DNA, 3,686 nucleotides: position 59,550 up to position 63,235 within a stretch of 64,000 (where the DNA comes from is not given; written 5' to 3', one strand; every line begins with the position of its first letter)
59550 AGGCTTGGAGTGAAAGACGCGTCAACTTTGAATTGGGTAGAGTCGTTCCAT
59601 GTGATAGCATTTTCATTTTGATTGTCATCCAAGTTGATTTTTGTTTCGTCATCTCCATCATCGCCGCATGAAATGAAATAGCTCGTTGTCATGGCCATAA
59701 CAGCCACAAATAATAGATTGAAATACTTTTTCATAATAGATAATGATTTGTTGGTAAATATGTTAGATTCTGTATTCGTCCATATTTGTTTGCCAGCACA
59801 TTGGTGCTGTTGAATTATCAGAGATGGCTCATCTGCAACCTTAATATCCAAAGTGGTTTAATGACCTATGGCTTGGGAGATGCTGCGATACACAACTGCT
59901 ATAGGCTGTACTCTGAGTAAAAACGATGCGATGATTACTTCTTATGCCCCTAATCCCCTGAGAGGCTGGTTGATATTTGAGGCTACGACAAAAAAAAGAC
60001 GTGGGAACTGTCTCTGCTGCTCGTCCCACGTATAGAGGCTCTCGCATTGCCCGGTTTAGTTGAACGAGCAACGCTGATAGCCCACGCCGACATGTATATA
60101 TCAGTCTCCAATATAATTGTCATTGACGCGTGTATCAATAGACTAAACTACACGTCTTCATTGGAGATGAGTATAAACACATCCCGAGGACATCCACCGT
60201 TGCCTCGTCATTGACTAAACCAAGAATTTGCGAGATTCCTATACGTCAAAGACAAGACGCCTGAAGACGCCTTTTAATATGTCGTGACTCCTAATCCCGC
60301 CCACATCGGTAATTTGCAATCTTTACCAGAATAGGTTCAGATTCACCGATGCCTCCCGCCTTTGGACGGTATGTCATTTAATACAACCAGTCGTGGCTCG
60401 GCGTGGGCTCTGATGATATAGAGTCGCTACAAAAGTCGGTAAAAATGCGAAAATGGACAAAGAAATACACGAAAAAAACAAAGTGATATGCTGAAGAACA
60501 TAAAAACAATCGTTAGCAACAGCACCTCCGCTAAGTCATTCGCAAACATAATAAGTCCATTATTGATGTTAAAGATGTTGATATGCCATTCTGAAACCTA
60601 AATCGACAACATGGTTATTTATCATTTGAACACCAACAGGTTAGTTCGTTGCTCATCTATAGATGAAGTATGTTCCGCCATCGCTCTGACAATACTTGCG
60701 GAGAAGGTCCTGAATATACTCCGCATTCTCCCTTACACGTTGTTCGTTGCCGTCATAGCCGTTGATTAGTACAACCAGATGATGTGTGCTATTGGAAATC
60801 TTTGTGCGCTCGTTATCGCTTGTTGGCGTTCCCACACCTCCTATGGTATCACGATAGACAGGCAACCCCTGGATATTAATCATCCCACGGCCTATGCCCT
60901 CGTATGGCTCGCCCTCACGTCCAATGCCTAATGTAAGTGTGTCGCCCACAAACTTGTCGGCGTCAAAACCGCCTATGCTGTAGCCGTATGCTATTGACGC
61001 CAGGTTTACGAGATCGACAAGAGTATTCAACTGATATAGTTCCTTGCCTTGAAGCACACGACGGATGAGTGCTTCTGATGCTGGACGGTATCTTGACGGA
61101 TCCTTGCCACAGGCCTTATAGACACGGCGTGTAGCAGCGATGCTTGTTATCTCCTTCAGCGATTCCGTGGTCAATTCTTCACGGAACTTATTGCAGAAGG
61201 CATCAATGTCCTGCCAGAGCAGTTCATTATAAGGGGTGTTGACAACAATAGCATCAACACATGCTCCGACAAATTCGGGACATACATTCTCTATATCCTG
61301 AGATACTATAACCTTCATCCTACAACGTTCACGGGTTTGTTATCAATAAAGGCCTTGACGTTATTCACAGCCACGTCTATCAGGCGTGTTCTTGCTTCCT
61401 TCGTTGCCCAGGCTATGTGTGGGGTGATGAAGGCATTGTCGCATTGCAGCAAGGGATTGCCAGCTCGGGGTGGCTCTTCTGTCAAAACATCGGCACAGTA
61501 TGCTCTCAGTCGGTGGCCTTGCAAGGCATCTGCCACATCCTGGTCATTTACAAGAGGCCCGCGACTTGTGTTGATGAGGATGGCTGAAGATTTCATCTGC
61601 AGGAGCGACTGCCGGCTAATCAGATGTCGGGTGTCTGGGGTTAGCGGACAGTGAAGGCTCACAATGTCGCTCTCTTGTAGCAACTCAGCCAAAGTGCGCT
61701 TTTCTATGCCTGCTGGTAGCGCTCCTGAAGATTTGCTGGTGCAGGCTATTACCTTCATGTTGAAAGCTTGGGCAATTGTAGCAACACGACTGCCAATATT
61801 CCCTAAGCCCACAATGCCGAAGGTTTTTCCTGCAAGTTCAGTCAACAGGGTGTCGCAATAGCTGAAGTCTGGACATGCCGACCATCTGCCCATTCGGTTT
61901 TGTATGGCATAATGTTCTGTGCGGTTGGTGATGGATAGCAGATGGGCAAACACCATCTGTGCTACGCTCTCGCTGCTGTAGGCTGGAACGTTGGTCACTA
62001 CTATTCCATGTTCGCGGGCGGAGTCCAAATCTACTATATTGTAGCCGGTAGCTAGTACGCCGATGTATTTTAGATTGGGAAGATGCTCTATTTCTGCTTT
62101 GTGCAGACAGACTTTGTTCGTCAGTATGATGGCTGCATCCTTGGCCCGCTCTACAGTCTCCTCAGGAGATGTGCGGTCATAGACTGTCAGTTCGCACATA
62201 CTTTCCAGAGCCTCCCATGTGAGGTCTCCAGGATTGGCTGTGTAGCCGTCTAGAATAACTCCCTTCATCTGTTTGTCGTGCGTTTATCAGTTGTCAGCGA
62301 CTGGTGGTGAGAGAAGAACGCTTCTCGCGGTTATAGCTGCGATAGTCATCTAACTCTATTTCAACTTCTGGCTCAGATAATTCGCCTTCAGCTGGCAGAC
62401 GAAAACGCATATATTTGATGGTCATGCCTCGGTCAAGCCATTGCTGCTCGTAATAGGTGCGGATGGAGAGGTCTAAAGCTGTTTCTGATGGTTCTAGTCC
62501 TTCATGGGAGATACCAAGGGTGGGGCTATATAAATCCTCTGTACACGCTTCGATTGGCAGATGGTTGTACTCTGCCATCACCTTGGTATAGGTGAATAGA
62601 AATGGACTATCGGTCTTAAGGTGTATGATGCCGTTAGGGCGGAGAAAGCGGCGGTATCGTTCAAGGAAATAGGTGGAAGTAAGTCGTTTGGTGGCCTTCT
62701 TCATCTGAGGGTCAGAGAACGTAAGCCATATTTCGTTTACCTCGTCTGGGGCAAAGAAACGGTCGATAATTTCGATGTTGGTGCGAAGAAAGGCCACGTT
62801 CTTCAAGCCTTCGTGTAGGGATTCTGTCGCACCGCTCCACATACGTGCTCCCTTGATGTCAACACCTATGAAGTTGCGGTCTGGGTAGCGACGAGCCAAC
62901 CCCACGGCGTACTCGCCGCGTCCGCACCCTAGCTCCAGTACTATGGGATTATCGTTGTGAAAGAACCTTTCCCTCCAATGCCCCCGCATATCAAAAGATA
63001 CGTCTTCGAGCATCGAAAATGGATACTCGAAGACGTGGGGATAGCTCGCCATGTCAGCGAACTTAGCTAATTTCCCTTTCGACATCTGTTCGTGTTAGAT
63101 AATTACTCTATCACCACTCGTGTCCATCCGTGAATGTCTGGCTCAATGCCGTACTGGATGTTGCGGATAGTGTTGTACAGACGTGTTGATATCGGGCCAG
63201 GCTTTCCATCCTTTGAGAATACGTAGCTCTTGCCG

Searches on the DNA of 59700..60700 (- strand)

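Call 13: search_rna_families(source=window, start=59700, end=60700, threshold=evalue, max_evalue=1)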
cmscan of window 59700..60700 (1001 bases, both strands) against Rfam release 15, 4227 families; matches with E-value up to 1: 0.
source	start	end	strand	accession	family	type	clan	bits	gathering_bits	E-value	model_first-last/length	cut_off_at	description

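Call 74: build_rna_model(alignment_id=A5)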
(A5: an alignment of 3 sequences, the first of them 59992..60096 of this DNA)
Model R1 built from alignment A5 (3 sequences, 112 columns); structure: RNAalifold consensus.
model positions 107; base pairs 26; branch points 0; effective number of sequences 1.37; information 0.59 bits per position. Calibrated on 0.2 Mb of random sequence (short: E-values are rough).
structure used (alignment columns):
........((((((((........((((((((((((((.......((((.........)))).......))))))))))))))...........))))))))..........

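Call 75: search_with_rna_model(model_id=R1, sources=[window, L002, L003, L004, L005, L006, L007, L008, L009, L010, L011, L012, L013, L014, L017, L018], max_evalue=10, show_alignments=0)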
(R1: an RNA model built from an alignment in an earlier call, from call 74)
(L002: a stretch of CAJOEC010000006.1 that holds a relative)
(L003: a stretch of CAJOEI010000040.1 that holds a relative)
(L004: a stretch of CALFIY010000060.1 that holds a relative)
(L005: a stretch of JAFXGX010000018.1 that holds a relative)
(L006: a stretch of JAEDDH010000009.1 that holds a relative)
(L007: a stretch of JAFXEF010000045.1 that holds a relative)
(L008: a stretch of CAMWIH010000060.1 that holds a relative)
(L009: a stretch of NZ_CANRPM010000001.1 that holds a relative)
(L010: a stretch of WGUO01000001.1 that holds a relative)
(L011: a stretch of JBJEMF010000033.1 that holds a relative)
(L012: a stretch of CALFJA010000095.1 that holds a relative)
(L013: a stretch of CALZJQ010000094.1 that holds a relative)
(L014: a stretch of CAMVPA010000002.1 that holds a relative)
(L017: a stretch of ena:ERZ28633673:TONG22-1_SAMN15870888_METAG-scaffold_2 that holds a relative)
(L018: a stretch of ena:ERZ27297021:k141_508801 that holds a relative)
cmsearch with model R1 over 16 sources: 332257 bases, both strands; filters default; matches with E-value up to 10: 11.
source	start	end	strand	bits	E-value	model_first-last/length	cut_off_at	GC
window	59988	60094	-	119.8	6e-28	1-107/107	no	0.53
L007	6118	6224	+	109.4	3.1e-25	1-107/107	no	0.5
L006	6770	6878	+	98.8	1.8e-22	1-107/107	no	0.41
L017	8589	8696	+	76.1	1.5e-16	1-107/107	no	0.54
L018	480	587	+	76.1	1.5e-16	1-107/107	no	0.54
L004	1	64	+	24.3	0.0043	44-107/107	5'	0.44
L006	4586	4701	-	19.5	0.079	1-107/107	no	0.37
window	59992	60098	+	18.2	0.17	1-107/107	no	0.52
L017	8585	8692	-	16.2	0.56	1-107/107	no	0.53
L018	476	583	-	16.2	0.56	1-107/107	no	0.53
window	724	762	-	12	7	1-107/107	no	0.38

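Call 76: search_with_rna_model(model_id=R1, sources=[window, L006, L007, L017, L004], max_evalue=0.01, make_alignment=true, show_alignments=5)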
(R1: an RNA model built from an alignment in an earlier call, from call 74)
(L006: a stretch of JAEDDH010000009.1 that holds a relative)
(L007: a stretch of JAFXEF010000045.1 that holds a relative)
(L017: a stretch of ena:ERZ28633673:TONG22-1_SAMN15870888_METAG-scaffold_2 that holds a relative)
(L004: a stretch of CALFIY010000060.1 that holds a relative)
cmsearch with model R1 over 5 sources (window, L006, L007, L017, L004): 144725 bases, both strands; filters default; matches with E-value up to 0.01: 5.
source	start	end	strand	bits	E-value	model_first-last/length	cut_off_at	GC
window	59988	60094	-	119.8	2.6e-28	1-107/107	no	0.53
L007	6118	6224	+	109.4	1.4e-25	1-107/107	no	0.5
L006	6770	6878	+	98.8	7.7e-23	1-107/107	no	0.41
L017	8589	8696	+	76.1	6.3e-17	1-107/107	no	0.54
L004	1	64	+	24.3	0.0019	44-107/107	5'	0.44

Alignment A6: 5 matches aligned to the model, 112 columns, each read 5' to 3' on its own strand. Consensus structure (alignment columns), stored with it:
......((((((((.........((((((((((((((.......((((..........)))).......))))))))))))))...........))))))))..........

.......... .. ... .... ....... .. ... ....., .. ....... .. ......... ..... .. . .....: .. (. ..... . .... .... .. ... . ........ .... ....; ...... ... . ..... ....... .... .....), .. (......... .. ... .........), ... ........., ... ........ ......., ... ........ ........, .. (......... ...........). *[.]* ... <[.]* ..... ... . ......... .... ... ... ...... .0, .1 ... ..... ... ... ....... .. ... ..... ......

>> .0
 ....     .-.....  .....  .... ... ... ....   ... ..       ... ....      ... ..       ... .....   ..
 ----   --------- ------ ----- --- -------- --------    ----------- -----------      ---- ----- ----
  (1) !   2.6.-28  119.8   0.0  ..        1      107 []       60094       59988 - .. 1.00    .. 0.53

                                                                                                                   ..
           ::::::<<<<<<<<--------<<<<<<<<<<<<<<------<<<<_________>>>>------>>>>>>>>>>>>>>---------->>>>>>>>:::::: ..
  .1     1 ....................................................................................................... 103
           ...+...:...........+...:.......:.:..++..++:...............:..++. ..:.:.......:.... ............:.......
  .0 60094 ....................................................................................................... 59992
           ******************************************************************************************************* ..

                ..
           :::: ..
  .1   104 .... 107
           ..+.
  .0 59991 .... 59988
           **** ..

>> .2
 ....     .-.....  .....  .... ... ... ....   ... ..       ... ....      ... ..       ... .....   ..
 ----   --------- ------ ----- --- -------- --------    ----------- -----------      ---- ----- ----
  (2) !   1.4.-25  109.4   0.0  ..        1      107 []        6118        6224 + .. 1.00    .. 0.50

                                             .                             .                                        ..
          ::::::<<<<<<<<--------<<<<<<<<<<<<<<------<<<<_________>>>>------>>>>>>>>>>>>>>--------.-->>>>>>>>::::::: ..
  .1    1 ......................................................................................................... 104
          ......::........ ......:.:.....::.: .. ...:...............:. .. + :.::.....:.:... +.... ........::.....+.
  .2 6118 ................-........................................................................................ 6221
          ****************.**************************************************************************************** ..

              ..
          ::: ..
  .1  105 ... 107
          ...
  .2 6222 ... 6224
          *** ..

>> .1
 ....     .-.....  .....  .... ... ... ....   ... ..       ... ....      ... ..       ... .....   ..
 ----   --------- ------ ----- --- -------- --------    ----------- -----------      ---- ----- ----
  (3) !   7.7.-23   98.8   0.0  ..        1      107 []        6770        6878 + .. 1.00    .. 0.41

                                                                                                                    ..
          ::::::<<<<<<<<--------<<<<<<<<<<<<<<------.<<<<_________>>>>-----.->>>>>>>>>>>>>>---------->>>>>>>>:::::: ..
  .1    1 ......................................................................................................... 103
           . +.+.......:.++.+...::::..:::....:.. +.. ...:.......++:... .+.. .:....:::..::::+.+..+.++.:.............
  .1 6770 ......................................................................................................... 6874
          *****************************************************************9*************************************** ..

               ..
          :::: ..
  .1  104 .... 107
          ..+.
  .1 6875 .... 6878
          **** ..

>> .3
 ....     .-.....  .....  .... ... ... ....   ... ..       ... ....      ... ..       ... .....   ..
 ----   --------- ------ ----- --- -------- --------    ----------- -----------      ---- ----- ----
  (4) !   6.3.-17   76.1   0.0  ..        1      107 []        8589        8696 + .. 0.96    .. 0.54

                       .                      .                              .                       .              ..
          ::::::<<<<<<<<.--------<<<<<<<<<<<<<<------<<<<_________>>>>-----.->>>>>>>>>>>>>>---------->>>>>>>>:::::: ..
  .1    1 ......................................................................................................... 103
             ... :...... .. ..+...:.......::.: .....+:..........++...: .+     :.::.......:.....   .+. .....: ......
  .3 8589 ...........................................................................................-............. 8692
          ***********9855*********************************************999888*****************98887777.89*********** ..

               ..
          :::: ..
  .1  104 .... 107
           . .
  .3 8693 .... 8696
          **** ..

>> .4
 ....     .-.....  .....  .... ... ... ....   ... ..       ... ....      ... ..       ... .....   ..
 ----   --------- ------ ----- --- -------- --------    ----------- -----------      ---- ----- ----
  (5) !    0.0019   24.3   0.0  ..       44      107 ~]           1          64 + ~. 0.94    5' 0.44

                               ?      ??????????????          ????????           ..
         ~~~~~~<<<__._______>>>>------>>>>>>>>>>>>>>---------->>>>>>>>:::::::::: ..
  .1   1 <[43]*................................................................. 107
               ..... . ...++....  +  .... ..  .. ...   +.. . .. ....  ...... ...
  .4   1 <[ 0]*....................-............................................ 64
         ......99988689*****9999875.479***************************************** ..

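Call 105: search_with_rna_model(model_id=R1, sources=[L106, L107, L108, L109, L110, L111, L112, L113, L114, L115, L116, L117, L118, L119, L120, L121, L122, L123, L124, L125, L126, L002, L003, L005, L008, L009, L010, L011, L014], max_evalue=1)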
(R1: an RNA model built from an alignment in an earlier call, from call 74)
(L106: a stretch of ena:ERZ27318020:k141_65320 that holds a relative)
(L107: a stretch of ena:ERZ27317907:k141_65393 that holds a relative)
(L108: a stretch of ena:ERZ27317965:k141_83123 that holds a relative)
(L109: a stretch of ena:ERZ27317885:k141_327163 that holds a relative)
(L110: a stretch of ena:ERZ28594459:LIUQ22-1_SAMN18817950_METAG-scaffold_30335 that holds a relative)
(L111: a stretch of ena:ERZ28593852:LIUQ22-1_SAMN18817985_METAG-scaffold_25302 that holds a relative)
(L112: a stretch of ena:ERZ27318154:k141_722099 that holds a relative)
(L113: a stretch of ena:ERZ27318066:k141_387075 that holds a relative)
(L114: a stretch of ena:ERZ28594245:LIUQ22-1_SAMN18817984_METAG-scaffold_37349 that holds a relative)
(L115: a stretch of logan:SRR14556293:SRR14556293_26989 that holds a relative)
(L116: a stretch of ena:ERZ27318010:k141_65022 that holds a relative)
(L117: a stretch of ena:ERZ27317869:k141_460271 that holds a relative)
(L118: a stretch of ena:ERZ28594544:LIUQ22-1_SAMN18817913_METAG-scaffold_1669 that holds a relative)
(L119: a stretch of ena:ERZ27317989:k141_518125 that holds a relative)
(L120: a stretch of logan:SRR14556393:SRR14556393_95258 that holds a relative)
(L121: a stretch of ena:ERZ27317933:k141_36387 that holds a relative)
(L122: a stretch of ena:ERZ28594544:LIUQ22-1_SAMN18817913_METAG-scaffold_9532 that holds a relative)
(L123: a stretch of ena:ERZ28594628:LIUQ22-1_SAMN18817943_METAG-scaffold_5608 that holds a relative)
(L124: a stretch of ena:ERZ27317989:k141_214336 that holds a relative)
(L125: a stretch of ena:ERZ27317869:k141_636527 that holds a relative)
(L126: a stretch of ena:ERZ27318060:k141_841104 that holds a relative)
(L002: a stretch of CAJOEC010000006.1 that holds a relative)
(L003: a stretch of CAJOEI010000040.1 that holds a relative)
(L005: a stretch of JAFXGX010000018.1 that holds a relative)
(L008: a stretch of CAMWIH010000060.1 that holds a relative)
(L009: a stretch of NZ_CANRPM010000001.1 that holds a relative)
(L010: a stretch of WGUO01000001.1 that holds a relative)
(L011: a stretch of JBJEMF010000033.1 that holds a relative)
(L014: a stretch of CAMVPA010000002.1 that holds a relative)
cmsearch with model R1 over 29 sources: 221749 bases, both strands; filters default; matches with E-value up to 1: 19.
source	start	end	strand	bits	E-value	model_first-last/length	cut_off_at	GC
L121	1815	1921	+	66.5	2.9e-14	1-107/107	no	0.55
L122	1326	1432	+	66.5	2.9e-14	1-107/107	no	0.55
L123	1815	1921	+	66.5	2.9e-14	1-107/107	no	0.55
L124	686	792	+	66.5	2.9e-14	1-107/107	no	0.55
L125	18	124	+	66.5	2.9e-14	1-107/107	no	0.55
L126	200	306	+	66.5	2.9e-14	1-107/107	no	0.55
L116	1614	1717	+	52.6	1.3e-10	1-107/107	no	0.46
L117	1614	1717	+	52.6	1.3e-10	1-107/107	no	0.46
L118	518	621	+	52.6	1.3e-10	1-107/107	no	0.46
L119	609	712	+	52.6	1.3e-10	1-107/107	no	0.46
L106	1536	1642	+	48.2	1.7e-09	1-107/107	no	0.48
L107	723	829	+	48.2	1.7e-09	1-107/107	no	0.48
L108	644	750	+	48.2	1.7e-09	1-107/107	no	0.48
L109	710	816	+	48.2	1.7e-09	1-107/107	no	0.48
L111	500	606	+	48.2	1.7e-09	1-107/107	no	0.48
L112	535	641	+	48.2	1.7e-09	1-107/107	no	0.48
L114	509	615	+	48.2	1.7e-09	1-107/107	no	0.48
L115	361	467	+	48.2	1.7e-09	1-107/107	no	0.48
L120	1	101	+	42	7.2e-08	4-107/107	5'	0.47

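Call 106: search_with_rna_model(model_id=R1, sources=[window, L007, L006, L017, L121, L116, L106], max_evalue=0.00001, make_alignment=true, show_alignments=0)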
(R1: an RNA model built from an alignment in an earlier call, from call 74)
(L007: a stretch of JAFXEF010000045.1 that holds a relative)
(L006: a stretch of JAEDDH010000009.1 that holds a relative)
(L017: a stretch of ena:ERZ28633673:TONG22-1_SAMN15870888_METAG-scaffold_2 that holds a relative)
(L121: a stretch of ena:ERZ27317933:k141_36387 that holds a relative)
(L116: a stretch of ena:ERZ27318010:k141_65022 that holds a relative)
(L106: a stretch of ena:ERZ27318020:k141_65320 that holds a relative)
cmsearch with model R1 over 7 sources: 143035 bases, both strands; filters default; matches with E-value up to 0.00001: 7.
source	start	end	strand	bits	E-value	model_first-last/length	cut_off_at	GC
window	59988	60094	-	119.8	2.6e-28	1-107/107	no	0.53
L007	6118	6224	+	109.4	1.4e-25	1-107/107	no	0.5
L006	6770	6878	+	98.8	7.6e-23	1-107/107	no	0.41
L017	8589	8696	+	76.1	6.3e-17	1-107/107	no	0.54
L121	1815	1921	+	66.5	1.9e-14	1-107/107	no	0.55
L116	1614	1717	+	52.6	8.4e-11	1-107/107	no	0.46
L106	1536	1642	+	48.2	1.1e-09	1-107/107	no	0.48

Alignment A8: 7 matches aligned to the model, 113 columns, each read 5' to 3' on its own strand. Consensus structure (alignment columns), stored with it:
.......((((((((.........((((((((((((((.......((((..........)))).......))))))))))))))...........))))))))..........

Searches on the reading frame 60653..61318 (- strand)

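Call 26: search_protein_families(library=pfam, proteins=[window:60653-61318:-], max_evalue=0.001)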
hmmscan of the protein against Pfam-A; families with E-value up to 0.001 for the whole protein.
window:60653-61318:- (221 aa): 1 family
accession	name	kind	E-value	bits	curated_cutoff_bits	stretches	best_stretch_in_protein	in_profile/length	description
PF03483.22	B3_4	-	6.9e-17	62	29.3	1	63-191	2-130/174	B3/4 domain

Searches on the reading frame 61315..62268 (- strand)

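Call 26: search_protein_families(library=pfam, proteins=[window:61315-62268:-], max_evalue=0.001)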
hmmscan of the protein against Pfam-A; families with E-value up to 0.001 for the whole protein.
window:61315-62268:- (317 aa): 5 families
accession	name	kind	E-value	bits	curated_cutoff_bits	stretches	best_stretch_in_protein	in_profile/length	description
PF02826.25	2-Hacid_dh_C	-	1.9e-54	184.2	25.1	1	107-286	1-178/178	D-isomer specific 2-hydroxyacid dehydrogenase, NAD binding domain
PF00389.36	2-Hacid_dh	-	9.2e-30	103.5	24.6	1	18-313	12-129/134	D-isomer specific 2-hydroxyacid dehydrogenase, catalytic domain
PF00208.27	ELFV_dehydrog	-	1.6e-05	25.2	23.4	1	143-225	28-110/241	Glutamate/Leucine/Phenylalanine/Valine dehydrogenase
PF03446.21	NAD_binding_2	-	0.00031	21.2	21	0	150-254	2-112/161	NAD binding domain of 6-phosphogluconate dehydrogenase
PF00670.27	AdoHcyase_NAD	-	0.00069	20.2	27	0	145-234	21-109/162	S-adenosyl-L-homocysteine hydrolase, NAD binding domain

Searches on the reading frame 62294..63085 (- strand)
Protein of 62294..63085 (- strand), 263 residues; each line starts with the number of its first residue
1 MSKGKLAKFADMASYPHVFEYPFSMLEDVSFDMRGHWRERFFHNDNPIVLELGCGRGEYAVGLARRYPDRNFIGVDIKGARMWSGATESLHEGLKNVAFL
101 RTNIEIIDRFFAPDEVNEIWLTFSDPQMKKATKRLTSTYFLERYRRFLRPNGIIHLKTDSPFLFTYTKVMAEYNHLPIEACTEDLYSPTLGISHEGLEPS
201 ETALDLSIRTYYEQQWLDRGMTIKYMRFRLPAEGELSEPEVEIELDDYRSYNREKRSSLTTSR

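Call 26: search_protein_families(library=pfam, proteins=[window:62294-63085:-], max_evalue=0.001)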
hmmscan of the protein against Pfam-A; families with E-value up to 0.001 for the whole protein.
window:62294-63085:- (263 aa): 5 families
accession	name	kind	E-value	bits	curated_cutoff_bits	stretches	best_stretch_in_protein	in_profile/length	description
PF02390.23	Methyltransf_4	-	1.6e-26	93.3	24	1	45-173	1-133/173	Putative methyltransferase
PF13847.12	Methyltransf_31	-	4.7e-08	33.3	27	1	45-156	3-109/145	Methyltransferase domain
PF13649.12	Methyltransf_25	-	5.2e-08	33.9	27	1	49-152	1-97/97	Methyltransferase domain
PF24675.1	NpmA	-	1.3e-06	28.3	60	1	42-107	20-89/214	16S rRNA (adenine(1408)-N(1))-methyltransferase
PF08242.18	Methyltransf_12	-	0.00025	22.1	30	0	50-108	1-59/98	Methyltransferase domain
